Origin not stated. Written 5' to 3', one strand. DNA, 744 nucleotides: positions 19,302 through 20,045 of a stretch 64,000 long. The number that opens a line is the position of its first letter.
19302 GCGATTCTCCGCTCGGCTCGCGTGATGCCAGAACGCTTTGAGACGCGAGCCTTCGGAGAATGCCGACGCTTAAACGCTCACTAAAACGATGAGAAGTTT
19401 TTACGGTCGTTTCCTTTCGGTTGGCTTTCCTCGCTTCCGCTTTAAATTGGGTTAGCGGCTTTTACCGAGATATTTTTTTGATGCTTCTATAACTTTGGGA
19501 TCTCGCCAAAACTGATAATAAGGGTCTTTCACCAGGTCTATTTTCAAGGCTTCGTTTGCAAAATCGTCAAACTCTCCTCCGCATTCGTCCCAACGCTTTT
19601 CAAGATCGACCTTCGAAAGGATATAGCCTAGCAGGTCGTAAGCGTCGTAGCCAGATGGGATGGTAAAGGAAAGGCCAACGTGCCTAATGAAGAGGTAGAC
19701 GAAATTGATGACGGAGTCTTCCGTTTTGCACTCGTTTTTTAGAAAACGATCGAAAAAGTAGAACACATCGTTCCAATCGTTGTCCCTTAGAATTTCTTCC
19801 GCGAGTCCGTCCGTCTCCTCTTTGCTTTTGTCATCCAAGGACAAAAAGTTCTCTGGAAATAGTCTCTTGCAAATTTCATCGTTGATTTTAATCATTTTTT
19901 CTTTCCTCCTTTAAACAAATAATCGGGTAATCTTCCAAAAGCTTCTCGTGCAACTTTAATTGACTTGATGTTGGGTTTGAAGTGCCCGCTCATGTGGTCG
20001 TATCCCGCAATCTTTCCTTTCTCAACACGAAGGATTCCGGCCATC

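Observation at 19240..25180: AT-rich island beside tRNA-Pro with a STAND-like NTPase-HTH giant and a coupled DUF4417 / toxin-like / immunity-like operon: candidate undescribed conflict or defence system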

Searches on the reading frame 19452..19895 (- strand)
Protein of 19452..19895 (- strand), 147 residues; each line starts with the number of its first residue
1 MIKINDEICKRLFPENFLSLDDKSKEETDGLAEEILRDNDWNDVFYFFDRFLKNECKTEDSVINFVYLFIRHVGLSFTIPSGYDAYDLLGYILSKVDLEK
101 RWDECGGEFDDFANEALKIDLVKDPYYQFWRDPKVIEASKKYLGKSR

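Call 4: search_protein_families(library=pfam, proteins=[window:19452-19895:-], max_evalue=1)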
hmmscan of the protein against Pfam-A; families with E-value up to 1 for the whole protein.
window:19452-19895:- (147 aa): 1 family
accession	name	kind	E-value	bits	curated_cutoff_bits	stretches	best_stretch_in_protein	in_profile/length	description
PF13067.11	DUF3930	-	1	9.7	25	0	59-94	21-50/51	Protein of unknown function (DUF3930)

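Call 5: search_protein_families(library=padloc, proteins=[window:19452-19895:-], max_evalue=1)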
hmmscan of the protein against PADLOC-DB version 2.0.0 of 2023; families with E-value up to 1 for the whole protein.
window:19452-19895:- (147 aa): 0 families

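Call 6: search_protein_families(library=ncbifam, proteins=[window:19452-19895:-], max_evalue=1)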
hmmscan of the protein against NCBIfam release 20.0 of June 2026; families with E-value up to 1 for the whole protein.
window:19452-19895:- (147 aa): 0 families

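Call 7: search_protein_families(library=phrogs, proteins=[window:19452-19895:-], max_evalue=1)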
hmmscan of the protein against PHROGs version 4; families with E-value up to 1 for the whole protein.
window:19452-19895:- (147 aa): 0 families

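Call 22: search_solved_structures(query=window:19452-19895:-, max_evalue=10)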
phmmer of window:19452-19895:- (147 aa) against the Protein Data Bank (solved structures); distinct sequences matched with E-value up to 10: 1.
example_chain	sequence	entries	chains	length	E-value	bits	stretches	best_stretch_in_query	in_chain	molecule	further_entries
9h0n_A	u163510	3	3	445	0.64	13.4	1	3-74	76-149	Extracellular solute-binding protein, family 1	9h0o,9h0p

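Call 73: search_protein_families(library=pfam, alignment_id=A4, max_evalue=0.1)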
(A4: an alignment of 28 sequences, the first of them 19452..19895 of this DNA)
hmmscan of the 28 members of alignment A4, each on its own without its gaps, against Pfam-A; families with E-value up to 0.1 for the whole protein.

A. member 1, window:19452-19895:- (147 aa): 0 families

B. families by the number of members that match (of 28 scanned): 17 families
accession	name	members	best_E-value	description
PF14733.11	ACDC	1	0.003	AP2-coincident C-terminal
PF22840.2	CATSPERG_NTD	1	0.004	CATSPERG N-terminal domain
PF13869.12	NUDIX_2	1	0.006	Nucleotide hydrolase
PF17603.7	DUF5499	1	0.0091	Family of unknown function (DUF5499)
PF00439.30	Bromodomain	1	0.018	Bromodomain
PF25202.1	DUF7834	1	0.02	Family of unknown function (DUF7834)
PF17750.6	Reo_sigmaC_M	1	0.025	Reovirus sigma C capsid protein triple beta spiral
PF11216.13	DUF3012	1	0.029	Protein of unknown function (DUF3012)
PF04063.20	DUF383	1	0.034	Domain of unknown function (DUF383)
PF00351.26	Biopterin_H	1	0.038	Biopterin-dependent aromatic amino acid hydroxylase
PF08558.16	TRF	1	0.046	Telomere repeat binding factor (TRF)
PF13076.11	Fur_reg_FbpA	1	0.047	Fur-regulated basic protein A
PF25089.1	DUF7804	1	0.053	Domain of unknown function (DUF7804)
PF18223.6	PilJ_C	1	0.069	Pili PilJ C-terminal domain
PF23671.1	HTH_70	1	0.08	HTH 3-helical bundle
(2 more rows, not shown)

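Call 74: search_solved_structures(query=A4, max_evalue=1)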
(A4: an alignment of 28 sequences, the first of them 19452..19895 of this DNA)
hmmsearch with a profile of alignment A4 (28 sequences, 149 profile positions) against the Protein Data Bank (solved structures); distinct sequences matched with E-value up to 1: 1.
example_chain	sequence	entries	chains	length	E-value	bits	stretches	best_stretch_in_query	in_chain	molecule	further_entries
6r7t_B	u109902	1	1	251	0.63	13.2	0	52-88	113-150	Melanoma-associated antigen B1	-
